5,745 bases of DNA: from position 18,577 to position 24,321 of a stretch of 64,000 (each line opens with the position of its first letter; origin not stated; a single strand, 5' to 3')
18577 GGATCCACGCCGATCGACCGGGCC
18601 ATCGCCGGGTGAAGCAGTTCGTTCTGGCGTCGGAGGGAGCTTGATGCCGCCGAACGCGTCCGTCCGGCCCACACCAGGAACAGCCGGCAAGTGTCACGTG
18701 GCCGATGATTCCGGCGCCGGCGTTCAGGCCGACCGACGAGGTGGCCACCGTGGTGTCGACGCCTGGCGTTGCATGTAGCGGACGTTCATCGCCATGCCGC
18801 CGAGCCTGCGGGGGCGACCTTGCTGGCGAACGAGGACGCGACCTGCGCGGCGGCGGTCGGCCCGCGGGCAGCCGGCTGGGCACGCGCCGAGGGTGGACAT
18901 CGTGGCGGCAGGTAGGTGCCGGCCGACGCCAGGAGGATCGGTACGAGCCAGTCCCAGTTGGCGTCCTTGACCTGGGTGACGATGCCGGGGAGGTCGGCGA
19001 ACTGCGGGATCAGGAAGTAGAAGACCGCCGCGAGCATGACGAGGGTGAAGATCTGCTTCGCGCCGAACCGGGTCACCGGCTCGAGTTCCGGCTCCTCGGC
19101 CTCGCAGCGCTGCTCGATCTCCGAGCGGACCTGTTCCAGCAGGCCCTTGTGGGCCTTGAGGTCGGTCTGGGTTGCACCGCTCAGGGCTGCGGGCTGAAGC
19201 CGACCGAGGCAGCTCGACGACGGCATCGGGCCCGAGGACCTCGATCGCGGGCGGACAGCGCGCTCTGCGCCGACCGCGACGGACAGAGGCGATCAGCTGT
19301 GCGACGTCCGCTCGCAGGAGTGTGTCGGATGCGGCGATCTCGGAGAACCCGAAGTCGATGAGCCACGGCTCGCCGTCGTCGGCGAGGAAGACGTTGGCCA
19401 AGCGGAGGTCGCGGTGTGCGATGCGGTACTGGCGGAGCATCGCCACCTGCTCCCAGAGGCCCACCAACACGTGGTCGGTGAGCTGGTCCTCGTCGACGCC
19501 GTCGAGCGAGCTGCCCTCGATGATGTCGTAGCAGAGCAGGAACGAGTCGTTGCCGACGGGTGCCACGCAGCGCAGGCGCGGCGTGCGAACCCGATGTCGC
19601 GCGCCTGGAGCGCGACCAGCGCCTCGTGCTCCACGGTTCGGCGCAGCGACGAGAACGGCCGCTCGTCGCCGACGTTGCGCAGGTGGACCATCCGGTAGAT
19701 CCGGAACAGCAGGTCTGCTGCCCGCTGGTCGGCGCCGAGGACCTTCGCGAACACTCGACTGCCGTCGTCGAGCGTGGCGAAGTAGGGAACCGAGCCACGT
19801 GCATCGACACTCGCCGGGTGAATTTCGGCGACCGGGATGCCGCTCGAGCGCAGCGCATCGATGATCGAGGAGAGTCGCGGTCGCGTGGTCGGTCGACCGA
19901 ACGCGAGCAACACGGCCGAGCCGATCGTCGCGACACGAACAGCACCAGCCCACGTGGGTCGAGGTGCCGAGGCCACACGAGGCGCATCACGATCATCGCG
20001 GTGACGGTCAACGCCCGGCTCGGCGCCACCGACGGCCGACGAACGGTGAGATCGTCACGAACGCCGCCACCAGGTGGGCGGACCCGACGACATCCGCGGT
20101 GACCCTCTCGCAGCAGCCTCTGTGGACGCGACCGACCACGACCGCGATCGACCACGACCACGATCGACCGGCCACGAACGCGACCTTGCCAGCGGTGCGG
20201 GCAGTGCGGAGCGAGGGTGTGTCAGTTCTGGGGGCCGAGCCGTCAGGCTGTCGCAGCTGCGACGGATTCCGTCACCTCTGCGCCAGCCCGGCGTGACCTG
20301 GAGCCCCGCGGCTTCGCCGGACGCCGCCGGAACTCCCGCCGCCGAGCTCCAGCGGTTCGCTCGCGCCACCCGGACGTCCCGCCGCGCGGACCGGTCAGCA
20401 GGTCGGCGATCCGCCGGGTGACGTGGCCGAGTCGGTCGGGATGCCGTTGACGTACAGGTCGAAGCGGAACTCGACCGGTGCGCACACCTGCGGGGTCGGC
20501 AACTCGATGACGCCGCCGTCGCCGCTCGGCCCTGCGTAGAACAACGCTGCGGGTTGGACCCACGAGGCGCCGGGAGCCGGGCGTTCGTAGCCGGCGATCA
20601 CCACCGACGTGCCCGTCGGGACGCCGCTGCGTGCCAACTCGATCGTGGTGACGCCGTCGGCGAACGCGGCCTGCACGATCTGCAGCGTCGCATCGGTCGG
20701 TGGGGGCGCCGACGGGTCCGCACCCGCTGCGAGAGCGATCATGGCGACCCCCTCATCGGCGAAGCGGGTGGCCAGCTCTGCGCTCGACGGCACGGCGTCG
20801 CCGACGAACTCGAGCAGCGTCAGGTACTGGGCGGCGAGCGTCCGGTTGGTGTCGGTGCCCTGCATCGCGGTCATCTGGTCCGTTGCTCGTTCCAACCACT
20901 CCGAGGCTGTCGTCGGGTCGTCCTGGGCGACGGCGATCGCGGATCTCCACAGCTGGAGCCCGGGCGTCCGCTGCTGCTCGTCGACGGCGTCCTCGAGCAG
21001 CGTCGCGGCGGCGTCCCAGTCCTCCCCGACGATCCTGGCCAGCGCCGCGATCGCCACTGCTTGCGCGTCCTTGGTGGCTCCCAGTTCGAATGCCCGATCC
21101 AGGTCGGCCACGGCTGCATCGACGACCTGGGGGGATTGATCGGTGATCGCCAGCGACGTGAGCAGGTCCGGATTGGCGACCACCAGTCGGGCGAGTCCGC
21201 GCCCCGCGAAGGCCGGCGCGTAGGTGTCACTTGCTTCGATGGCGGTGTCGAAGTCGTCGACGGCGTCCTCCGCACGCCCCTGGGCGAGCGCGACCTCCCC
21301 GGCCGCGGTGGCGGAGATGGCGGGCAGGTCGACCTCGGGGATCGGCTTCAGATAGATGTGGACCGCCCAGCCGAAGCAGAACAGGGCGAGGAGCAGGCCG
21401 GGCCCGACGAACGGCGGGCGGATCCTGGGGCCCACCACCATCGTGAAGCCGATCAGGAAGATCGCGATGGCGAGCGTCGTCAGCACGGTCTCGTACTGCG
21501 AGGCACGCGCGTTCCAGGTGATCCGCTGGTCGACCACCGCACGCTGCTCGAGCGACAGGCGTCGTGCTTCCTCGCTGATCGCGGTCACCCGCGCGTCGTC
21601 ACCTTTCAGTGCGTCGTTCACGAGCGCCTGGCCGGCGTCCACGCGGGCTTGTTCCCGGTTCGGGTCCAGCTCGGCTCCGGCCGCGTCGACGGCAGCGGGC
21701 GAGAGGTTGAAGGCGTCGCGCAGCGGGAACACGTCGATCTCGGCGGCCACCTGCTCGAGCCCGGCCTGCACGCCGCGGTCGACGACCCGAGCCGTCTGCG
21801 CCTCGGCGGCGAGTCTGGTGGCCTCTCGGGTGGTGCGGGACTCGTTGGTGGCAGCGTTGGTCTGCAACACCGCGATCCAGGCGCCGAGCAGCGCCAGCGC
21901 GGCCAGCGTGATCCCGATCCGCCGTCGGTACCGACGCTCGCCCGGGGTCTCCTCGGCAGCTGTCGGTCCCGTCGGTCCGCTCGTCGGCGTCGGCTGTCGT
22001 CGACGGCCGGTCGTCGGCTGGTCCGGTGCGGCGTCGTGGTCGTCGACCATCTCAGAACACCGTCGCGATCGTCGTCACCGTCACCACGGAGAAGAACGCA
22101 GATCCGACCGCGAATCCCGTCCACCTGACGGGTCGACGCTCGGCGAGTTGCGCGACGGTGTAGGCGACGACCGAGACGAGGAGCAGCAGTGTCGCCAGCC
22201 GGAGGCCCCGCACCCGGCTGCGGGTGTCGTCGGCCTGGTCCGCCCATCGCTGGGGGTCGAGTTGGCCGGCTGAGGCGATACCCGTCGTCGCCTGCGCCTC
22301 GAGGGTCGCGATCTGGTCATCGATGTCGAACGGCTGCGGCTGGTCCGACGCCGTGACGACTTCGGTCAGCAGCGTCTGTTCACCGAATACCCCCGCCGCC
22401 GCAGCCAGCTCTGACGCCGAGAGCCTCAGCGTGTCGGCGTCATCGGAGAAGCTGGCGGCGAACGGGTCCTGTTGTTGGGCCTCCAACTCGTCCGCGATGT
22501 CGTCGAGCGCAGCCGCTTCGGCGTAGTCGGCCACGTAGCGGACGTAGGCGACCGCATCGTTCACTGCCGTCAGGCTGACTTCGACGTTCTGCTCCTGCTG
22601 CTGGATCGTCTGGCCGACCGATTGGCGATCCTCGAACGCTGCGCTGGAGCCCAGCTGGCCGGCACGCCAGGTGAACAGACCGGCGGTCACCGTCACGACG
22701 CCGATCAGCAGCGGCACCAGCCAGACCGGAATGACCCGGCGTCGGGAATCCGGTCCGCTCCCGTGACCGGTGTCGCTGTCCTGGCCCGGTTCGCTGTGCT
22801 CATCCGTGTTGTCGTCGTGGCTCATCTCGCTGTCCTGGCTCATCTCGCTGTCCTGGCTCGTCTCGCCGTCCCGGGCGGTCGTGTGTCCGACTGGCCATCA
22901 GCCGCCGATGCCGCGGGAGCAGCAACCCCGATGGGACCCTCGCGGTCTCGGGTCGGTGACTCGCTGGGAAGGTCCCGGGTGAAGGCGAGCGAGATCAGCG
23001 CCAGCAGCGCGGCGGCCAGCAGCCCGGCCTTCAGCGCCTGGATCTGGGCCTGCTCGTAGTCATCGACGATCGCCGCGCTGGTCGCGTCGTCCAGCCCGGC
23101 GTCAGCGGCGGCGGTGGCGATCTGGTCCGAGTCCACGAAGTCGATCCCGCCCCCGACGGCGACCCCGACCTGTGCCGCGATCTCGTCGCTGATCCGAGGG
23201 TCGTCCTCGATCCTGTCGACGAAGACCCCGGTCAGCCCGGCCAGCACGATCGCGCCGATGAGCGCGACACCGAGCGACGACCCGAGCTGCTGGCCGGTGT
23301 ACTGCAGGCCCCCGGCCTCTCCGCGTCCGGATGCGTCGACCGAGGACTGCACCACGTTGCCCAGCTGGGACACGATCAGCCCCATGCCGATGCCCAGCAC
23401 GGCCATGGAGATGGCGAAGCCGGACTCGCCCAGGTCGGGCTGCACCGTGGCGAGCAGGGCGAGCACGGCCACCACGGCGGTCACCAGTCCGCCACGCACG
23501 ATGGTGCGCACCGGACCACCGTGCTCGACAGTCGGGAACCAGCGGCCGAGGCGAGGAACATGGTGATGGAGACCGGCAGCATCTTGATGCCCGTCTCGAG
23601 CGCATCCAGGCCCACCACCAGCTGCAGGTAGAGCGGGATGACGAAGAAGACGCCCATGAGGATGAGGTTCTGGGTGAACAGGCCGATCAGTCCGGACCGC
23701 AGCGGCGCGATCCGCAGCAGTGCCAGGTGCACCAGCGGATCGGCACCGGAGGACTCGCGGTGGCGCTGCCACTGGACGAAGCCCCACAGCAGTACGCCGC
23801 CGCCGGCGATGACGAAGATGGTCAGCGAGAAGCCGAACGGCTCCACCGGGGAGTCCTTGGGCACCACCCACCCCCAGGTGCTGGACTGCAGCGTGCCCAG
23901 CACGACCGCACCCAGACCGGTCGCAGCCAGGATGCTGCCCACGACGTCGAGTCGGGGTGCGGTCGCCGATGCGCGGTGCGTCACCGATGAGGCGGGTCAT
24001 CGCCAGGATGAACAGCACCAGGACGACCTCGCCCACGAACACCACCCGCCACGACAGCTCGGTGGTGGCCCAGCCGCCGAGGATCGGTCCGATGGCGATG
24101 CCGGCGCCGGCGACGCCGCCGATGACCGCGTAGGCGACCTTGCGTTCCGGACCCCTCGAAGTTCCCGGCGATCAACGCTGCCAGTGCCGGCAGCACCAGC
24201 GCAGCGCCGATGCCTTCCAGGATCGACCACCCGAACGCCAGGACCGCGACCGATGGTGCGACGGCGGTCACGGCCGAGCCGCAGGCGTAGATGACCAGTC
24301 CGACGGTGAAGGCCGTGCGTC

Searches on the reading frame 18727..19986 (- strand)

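Call 8: search_protein_families(library=pfam, proteins=[window:18727-19986:-], max_evalue=0.01)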
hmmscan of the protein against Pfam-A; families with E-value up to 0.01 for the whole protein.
window:18727-19986:- (420 aa): 3 families
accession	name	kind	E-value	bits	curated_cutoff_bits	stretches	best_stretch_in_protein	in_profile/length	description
PF00069.31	Pkinase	-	3.2e-06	27.2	31.7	1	154-222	78-152/263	Protein kinase domain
PF19974.5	TCAD9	-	0.0019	17.8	40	1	184-237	294-343/429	Ternary complex associated domain 9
PF01163.29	RIO1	-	0.0053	16.8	22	1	162-237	99-176/187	RIO domain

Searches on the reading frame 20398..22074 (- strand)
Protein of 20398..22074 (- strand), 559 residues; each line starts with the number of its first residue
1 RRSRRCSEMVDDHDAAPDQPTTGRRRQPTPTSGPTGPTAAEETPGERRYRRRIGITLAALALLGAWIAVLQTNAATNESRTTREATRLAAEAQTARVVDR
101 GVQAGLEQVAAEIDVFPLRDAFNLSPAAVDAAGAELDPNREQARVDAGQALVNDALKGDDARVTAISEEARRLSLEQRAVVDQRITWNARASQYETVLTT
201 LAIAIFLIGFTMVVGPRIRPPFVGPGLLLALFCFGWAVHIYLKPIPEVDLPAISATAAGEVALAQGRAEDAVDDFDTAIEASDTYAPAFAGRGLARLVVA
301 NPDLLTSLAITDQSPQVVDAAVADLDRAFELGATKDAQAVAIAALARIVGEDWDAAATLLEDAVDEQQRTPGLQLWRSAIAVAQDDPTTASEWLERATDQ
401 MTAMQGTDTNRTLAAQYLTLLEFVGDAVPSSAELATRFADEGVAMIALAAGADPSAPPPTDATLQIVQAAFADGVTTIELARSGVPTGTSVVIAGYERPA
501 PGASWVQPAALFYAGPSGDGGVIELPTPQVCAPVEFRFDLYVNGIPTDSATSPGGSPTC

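Call 8: search_protein_families(library=pfam, proteins=[window:20398-22074:-], max_evalue=0.01)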
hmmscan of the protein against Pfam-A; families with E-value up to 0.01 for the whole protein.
window:20398-22074:- (559 aa): 1 family
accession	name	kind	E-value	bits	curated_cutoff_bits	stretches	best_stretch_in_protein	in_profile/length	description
PF13424.12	TPR_12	-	0.0021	18.6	30.1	0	257-281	8-32/77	Tetratricopeptide repeat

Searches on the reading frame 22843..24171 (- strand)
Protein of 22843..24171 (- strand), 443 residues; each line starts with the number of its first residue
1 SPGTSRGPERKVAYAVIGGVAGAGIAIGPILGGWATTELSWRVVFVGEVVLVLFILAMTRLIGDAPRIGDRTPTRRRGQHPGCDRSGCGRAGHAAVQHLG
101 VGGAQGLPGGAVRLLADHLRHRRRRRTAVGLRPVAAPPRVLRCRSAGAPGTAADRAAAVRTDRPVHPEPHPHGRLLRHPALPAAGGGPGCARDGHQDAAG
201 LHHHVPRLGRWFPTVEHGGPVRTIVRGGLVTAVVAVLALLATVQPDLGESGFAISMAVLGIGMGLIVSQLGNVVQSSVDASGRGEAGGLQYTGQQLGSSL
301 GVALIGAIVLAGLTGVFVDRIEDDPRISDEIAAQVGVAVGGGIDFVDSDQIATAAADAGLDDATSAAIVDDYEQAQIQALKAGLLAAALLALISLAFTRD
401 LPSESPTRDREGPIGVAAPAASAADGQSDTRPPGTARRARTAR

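Call 8: search_protein_families(library=pfam, proteins=[window:22843-24171:-], max_evalue=0.01)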
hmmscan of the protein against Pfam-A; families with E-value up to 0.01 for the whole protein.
window:22843-24171:- (443 aa): 1 family
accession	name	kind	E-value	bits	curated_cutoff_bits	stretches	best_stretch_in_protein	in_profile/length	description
PF07690.21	MFS_1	-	3.4e-15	56.3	33.4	2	8-76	117-187/347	Major Facilitator Superfamily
